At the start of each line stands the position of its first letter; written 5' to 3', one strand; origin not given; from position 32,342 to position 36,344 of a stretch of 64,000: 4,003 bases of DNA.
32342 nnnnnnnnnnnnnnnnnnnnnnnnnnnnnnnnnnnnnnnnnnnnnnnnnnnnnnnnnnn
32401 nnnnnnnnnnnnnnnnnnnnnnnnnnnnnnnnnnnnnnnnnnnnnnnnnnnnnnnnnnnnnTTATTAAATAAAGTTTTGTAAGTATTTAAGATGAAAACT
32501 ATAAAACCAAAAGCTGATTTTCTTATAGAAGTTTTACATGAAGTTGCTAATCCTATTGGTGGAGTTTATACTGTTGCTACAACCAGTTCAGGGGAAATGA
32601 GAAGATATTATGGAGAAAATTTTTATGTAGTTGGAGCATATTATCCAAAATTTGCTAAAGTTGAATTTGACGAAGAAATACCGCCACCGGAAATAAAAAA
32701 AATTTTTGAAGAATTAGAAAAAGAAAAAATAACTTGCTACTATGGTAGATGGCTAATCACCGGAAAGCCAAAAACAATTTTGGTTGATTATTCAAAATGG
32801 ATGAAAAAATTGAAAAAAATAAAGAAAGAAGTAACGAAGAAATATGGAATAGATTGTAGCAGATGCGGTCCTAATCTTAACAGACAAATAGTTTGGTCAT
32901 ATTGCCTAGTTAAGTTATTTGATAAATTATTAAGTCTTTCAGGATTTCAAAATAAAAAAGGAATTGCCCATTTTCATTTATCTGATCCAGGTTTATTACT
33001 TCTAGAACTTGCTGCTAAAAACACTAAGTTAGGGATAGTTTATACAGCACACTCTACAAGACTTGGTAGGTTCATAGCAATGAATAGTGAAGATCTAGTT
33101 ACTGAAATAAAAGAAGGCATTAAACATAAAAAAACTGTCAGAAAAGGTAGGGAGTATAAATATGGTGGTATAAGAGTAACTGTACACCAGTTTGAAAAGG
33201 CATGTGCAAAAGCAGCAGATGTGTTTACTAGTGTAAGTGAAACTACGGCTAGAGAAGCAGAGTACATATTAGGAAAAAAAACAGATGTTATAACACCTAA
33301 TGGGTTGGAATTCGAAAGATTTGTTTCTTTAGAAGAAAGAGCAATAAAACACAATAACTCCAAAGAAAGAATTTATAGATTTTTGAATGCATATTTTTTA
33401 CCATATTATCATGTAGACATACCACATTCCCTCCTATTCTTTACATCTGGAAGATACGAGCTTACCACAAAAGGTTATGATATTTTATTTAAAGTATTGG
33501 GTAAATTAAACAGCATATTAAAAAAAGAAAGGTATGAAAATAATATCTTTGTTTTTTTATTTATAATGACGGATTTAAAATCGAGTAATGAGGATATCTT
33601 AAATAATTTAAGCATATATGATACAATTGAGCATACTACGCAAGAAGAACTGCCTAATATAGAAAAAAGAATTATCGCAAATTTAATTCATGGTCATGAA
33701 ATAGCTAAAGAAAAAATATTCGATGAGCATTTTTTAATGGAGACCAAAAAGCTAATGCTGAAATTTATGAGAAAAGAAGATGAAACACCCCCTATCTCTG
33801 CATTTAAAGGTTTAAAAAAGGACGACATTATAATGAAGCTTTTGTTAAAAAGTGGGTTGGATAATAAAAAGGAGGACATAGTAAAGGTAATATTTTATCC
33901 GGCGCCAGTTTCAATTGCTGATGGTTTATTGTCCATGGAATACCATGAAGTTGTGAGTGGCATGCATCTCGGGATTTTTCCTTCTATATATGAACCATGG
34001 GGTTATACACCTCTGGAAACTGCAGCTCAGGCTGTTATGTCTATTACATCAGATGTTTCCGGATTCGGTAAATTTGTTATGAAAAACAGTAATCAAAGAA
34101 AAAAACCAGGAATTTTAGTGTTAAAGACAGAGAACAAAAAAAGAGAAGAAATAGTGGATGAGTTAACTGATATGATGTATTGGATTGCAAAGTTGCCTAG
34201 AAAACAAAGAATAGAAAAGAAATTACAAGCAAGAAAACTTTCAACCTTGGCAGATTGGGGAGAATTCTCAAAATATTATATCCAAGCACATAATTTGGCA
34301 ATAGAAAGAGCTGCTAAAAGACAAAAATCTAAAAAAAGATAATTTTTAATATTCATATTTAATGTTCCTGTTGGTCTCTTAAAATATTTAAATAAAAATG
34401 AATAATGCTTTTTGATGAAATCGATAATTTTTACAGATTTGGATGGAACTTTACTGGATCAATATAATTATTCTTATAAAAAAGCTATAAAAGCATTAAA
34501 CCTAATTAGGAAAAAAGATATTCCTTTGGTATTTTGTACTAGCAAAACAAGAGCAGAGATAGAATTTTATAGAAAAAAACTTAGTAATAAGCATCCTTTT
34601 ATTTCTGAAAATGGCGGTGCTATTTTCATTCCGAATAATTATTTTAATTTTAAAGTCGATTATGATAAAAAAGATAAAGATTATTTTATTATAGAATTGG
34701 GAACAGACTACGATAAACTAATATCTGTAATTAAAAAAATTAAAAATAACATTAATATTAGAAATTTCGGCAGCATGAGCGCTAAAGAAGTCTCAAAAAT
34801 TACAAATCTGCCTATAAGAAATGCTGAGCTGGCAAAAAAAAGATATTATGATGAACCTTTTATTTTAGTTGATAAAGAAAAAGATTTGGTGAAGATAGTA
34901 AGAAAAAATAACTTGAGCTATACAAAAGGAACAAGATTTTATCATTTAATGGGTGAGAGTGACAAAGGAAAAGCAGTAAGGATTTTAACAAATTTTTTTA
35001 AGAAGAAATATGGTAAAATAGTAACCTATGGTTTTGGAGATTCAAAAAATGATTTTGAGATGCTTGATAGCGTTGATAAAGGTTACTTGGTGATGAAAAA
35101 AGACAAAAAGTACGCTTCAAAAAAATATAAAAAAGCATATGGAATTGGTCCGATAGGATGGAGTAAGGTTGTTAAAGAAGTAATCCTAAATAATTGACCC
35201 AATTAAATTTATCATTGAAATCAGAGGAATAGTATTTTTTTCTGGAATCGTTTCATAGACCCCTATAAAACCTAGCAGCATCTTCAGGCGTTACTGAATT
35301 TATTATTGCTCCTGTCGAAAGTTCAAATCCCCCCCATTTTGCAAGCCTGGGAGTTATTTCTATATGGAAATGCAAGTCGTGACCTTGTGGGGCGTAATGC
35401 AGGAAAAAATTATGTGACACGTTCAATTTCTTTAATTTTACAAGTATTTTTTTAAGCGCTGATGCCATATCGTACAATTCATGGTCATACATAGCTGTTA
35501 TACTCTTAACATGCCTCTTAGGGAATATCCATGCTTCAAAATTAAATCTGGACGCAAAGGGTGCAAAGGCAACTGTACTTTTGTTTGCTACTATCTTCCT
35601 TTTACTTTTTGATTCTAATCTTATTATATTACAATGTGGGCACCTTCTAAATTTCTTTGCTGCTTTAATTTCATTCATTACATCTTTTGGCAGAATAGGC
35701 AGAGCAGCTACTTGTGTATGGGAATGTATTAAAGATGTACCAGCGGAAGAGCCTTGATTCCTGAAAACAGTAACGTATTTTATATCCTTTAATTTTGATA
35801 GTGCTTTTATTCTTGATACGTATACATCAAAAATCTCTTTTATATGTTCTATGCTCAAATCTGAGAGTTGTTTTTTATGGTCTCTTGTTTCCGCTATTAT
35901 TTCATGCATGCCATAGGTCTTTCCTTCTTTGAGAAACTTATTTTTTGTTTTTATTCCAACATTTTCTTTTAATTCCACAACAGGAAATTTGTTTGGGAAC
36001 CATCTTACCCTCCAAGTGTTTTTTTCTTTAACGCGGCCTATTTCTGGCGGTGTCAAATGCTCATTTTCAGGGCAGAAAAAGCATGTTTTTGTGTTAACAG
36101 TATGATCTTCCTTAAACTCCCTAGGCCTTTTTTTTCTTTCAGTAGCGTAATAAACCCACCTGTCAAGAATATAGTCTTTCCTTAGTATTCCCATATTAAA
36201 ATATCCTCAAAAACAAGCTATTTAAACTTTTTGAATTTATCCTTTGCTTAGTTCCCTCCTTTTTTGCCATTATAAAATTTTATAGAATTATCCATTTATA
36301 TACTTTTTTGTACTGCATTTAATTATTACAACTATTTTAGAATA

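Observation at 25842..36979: Sugar and compatible-solute island in a reduced archaeal genome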

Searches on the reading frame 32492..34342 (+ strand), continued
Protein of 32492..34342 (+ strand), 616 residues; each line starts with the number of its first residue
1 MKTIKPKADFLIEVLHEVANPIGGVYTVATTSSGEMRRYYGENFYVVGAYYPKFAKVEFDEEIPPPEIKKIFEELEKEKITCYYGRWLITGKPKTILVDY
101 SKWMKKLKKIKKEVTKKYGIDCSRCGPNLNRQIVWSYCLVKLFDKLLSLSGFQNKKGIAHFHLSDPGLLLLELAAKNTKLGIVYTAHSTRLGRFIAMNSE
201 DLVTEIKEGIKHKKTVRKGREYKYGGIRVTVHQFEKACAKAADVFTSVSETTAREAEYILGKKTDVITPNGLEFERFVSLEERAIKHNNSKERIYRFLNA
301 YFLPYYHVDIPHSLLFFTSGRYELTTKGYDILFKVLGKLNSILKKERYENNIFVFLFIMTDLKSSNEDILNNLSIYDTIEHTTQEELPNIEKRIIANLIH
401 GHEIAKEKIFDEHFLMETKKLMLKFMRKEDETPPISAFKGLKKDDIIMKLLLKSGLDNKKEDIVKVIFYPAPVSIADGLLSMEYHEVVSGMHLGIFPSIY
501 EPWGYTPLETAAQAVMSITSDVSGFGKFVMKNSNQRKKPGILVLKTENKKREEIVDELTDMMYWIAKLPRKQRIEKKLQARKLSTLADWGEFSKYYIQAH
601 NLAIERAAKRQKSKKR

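Call 69: find_encoding_contigs(protein=P0066, flank=10000, max_places=1)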
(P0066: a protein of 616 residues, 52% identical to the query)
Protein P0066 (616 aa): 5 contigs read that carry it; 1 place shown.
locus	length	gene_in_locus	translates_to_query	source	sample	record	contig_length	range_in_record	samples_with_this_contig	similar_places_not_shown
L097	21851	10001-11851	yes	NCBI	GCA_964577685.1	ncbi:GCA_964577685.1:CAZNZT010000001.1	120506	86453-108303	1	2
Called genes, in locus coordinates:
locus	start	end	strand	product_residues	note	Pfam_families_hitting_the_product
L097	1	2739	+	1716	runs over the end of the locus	-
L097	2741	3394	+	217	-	-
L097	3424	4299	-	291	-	PF01875:Memo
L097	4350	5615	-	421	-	PF05221:AdoHcyase, PF00670:AdoHcyase_NAD, PF02826:2-Hacid_dh_C, PF07991:KARI_N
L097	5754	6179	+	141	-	PF01047:MarR (faint), PF12802:MarR_2 (weak), PF13404:HTH_AsnC-type, PF13412:HTH_24, PF25212:HVO_A0114 (weak), PF09339:HTH_IclR (weak), PF01037:AsnC_trans_reg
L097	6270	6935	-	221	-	PF01168:Ala_racemase_N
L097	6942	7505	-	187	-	PF01583:APS_kinase, PF01591:6PF2K (faint), PF08433:KTI12, PF13238:AAA_18, PF13671:AAA_33, PF13207:AAA_17 (faint)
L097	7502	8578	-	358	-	PF01636:APH (weak)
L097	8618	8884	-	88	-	-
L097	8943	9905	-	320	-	PF01926:MMR_HSR1, PF02421:FeoB_N, PF02824:TGS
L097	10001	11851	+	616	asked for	PF05693:Glycogen_syn, PF13439:Glyco_transf_4 (weak)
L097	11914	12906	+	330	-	PF00535:Glycos_transf_2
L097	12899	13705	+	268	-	PF08282:Hydrolase_3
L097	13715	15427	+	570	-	PF05693:Glycogen_syn, PF08323:Glyco_transf_5 (weak), PF13692:Glyco_trans_1_4 (faint), PF00534:Glycos_transf_1 (weak), PF05693:Glycogen_syn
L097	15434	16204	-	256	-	PF01135:PCMT (weak), PF08704:GCD14, PF00398:RrnaAD, PF05175:MTS (weak), PF13847:Methyltransf_31 (weak), PF08241:Methyltransf_11 (faint)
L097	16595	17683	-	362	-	PF04406:TP6A_N, PF20768:Topo_VI_alpha, PF21180:TOP6A-Spo11_Toprim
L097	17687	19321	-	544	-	PF02518:HATPase_c, PF13589:HATPase_c_3, PF09239:Topo-VIb_trans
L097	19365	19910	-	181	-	PF00013:KH_1, PF21800:KH_KRR1_2nd, PF22891:KH_PNO1_2nd, PF00013:KH_1 (weak)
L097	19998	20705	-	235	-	PF01163:RIO1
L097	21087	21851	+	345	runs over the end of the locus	PF01078:Mg_chelatase, PF05496:RuvB_N (weak), PF20720:nSTAND3 (weak), PF07726:AAA_3, PF07728:AAA_5, PF00158:Sigma54_activat, PF01078:Mg_chelatase, PF17863:AAA_lid_2, +6 more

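Call 70: find_encoding_contigs(protein=P0067, flank=10000, max_places=1)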
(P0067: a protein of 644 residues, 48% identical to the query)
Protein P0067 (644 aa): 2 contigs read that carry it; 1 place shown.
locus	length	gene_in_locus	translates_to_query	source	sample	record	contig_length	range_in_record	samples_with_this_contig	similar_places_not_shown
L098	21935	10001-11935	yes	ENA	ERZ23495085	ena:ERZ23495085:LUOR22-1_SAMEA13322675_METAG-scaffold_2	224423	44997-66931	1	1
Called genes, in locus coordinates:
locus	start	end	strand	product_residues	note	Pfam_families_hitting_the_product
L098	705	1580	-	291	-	-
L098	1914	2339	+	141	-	PF08818:DUF1801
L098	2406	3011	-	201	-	PF04011:LemA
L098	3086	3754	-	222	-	-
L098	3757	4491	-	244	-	-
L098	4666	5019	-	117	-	PF01648:ACPS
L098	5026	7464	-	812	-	PF00501:AMP-binding, PF00550:PP-binding (weak), PF01553:Acyltransferase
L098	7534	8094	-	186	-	PF03352:Adenine_glyco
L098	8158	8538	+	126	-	PF00903:Glyoxalase, PF22677:Ble-like_N (weak)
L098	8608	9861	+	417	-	PF06202:GDE_C, PF12899:Glyco_hydro_100, PF17167:Glyco_hydro_94 (weak), PF17389:Bac_rhamnosid6H (weak), PF22422:MGH1-like_GH (faint)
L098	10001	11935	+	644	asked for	PF05693:Glycogen_syn, PF00534:Glycos_transf_1 (faint), PF20706:GT4-conflict (weak)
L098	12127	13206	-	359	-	PF00091:Tubulin, PF12327:FtsZ_C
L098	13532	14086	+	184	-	-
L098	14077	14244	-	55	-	-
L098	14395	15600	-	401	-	PF21269:TreT_GT1, PF20706:GT4-conflict, PF00534:Glycos_transf_1, PF13692:Glyco_trans_1_4, PF13524:Glyco_trans_1_2 (faint)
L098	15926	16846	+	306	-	PF01087:GalP_UDP_transf, PF16285:DUF4931_N (weak), PF01230:HIT (faint), PF16268:DUF4921, PF11969:DcpS_C (weak)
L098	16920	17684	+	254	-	PF00590:TP_methylase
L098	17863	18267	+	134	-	-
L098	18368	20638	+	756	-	PF02359:CDC48_N, PF02933:CDC48_2 (weak), PF05496:RuvB_N (weak), PF13191:AAA_16 (weak), PF00004:AAA, PF17862:AAA_lid_3, PF00004:AAA, PF17862:AAA_lid_3, +21 more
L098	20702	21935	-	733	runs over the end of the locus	-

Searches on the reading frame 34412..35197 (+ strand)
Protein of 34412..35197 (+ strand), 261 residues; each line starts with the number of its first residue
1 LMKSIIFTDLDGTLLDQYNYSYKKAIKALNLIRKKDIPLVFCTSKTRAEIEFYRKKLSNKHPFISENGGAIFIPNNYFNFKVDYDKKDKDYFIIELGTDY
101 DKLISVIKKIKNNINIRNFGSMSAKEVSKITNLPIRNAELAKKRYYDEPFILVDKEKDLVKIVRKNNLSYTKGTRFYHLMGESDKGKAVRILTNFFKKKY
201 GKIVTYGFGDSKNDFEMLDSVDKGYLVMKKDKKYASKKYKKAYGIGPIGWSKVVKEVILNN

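Call 3: search_protein_families(library=pfam, proteins=[window:34412-35197:+], max_evalue=0.01)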
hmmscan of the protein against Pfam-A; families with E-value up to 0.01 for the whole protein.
window:34412-35197:+ (261 aa): 4 families
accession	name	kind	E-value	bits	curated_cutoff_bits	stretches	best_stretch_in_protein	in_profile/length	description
PF08282.18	Hydrolase_3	-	1.9e-18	67.5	20.9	1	6-229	1-230/255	haloacid dehalogenase-like hydrolase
PF05116.19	S6PP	-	3.6e-07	30.5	20.3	0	3-51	2-50/247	Sucrose-6F-phosphate phosphohydrolase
PF13344.12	Hydrolase_6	-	1.5e-06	28.6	27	1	6-59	1-53/101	Haloacid dehalogenase-like hydrolase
PF12710.13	HAD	-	0.0069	17.3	27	0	170-218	138-188/189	haloacid dehalogenase-like hydrolase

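Call 4: search_protein_families(library=ncbifam, proteins=[window:34412-35197:+], max_evalue=0.01)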
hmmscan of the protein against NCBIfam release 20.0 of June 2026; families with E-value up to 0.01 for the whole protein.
window:34412-35197:+ (261 aa): 23 families
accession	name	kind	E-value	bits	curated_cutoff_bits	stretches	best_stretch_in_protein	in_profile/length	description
TIGR02461.1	osmo_MPG_phos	equivalog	4.7e-73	246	244.35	1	5-227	1-226/227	mannosyl-3-phosphoglycerate phosphatase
NF011072.0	PRK14502.1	equivalog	1.6e-71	241.7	762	1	2-260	415-692/694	bifunctional mannosyl-3-phosphoglycerate synthase/mannosyl-3 phosphoglycerate phosphatase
TIGR01486.1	HAD-SF-IIB-MPGP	subfamily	2.9e-63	213.6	164.75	1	5-257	1-256/257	mannosyl-3-phosphoglycerate phosphatase family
NF001218.0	PRK00192.1-5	equivalog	3.1e-61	207.4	362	1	1-260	2-271/275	mannosyl-3-phosphoglycerate phosphatase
NF001216.0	PRK00192.1-2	equivalog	3.3e-47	161.2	353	1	3-258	6-261/275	mannosyl-3-phosphoglycerate phosphatase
TIGR02463.1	MPGP_rel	hypoth_equivalog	2.2e-43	148.6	282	1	5-224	1-212/216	mannosyl-3-phosphoglycerate phosphatase-related protein YedP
NF002976.0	PRK03669.1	equivalog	2.2e-39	135.5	315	1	5-251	9-261/271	mannosyl-3-phosphoglycerate phosphatase-related protein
NF001217.0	PRK00192.1-4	equivalog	1.5e-37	129.6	373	1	3-231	8-227/265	mannosyl-3-phosphoglycerate phosphatase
NF009342.0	PRK12702.1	equivalog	2.5e-28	99.2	596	1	5-162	3-164/302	mannosyl-3-phosphoglycerate phosphatase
NF001215.0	PRK00192.1-1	equivalog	1.5e-26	93.2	488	1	6-222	9-216/265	mannosyl-3-phosphoglycerate phosphatase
TIGR01484.1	HAD-SF-IIB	subfamily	3.2e-20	73.1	41.8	1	5-225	1-219/221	HAD-IIB family hydrolase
TIGR00099.1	Cof-subfamily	subfamily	4.8e-17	62.4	137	1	5-230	1-232/256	Cof-type HAD-IIB family hydrolase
TIGR01482.1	SPP-subfamily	subfamily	1.5e-13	50.8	107.15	2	6-76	1-71/225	sucrose-phosphate phosphatase subfamily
TIGR01487.1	Pglycolate_arch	equivalog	3.7e-12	46.6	122.75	1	5-76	3-74/215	phosphoglycolate phosphatase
NF002245.0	PRK01158.1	equivalog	4e-12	45.9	198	1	1-223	1-194/233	phosphoglycolate phosphatase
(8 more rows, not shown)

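Call 74: search_solved_structures(query=window:34412-35197:+, max_evalue=1e-8)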
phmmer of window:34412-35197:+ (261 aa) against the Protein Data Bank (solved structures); distinct sequences matched with E-value up to 1e-8: 3.
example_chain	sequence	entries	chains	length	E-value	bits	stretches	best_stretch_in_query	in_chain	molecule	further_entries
1wzc_A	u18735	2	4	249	8.4e-44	153.6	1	4-233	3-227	Mannosyl-3-phosphoglycerate phosphatase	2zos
3ztw_A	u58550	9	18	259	1.1e-26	97.5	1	5-231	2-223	MANNOSYL-3-PHOSPHOGLYCERATE PHOSPHATASE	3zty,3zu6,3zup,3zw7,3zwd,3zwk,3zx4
1xvi_A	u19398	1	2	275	2.8e-18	70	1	5-228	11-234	Putative mannosyl-3-phosphoglycerate phosphatase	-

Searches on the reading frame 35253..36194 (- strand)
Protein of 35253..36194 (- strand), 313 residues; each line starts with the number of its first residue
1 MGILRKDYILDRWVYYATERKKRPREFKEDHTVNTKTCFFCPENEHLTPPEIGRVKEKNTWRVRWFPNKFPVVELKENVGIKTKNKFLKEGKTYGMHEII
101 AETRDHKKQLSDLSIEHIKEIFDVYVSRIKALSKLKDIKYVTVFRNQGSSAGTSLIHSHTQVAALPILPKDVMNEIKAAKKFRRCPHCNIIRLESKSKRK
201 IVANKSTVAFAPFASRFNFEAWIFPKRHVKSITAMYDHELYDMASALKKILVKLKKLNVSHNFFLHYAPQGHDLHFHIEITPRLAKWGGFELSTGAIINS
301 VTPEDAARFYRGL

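Call 3: search_protein_families(library=pfam, proteins=[window:35253-36194:-], max_evalue=0.01)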
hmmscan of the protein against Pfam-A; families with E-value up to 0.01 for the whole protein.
window:35253-36194:- (313 aa): 7 families
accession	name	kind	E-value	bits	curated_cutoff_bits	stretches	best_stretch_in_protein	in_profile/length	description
PF01087.27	GalP_UDP_transf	-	2.3e-16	61.2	22.1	1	8-169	18-184/184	Galactose-1-phosphate uridyl transferase, N-terminal domain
PF16268.10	DUF4921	-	2e-14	53.8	28.5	1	112-305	194-388/425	Domain of unknown function (DUF4921)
PF16285.10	DUF4931_N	-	8.4e-09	36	24.1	1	81-165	39-121/124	Domain of unknown function (DUF4931) N-terminal domain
PF01230.28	HIT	-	2.1e-05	25.5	21.5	0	198-278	6-92/98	HIT domain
PF02744.22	GalP_UDP_tr_C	-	2.3e-05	24.6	29.2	1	190-279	20-118/165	Galactose-1-phosphate uridyl transferase, C-terminal domain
PF11969.13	DcpS_C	-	8.2e-05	23.5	24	1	185-278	2-99/114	Scavenger mRNA decapping enzyme C-term binding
PF19327.4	Ap4A_phos_N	-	0.0082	16.1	23.1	0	135-173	131-168/177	Ap4A phosphorylase N-terminal domain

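Call 4: search_protein_families(library=ncbifam, proteins=[window:35253-36194:-], max_evalue=0.01)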
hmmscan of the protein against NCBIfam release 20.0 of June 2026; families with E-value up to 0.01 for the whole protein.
window:35253-36194:- (313 aa): 2 families
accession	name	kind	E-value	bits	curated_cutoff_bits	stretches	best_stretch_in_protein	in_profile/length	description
NF008724.0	PRK11720.1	equivalog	2.1e-32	112.6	448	1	5-270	13-285/348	UDP-glucose--hexose-1-phosphate uridylyltransferase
TIGR00209.1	galT_1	equivalog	6.3e-32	110.9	102.1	1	7-269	16-285/349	galactose-1-phosphate uridylyltransferase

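Call 14: search_solved_structures(query=window:35253-36194:-, max_evalue=0.001)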
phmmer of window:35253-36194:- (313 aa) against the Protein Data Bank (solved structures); distinct sequences matched with E-value up to 0.001: 9.
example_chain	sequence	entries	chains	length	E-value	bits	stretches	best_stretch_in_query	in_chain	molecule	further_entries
1z84_A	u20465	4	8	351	3.2e-50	174.3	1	4-311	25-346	galactose-1-phosphate uridyl transferase-like protein | putative galactose-1-phosphate uridyl transferase | Probable galactose-1-phosphate uridyl transferase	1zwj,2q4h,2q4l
2h39_A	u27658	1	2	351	7.8e-49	169.8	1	4-311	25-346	Probable galactose-1-phosphate uridyl transferase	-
6k5z_A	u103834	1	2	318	2.5e-30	109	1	37-307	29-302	Galactose-1-phosphate uridylyltransferase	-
6k9z_A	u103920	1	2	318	4.4e-29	104.9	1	37-307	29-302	Galactose-1-phosphate uridylyltransferase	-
1hxp_A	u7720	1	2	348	2.7e-16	62.9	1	9-257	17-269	HEXOSE-1-PHOSPHATE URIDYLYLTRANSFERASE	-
1hxq_A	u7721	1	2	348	5.4e-16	61.9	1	10-257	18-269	HEXOSE-1-PHOSPHATE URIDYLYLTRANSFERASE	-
1gup_A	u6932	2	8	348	1.3e-14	57.3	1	10-257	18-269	GALACTOSE-1-PHOSPHATE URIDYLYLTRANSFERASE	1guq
6gqd_A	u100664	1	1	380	5.1e-12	48.9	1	6-273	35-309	Galactose-1-phosphate uridylyltransferase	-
5in3_B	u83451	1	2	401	6.2e-12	48.6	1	6-273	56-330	Galactose-1-phosphate uridylyltransferase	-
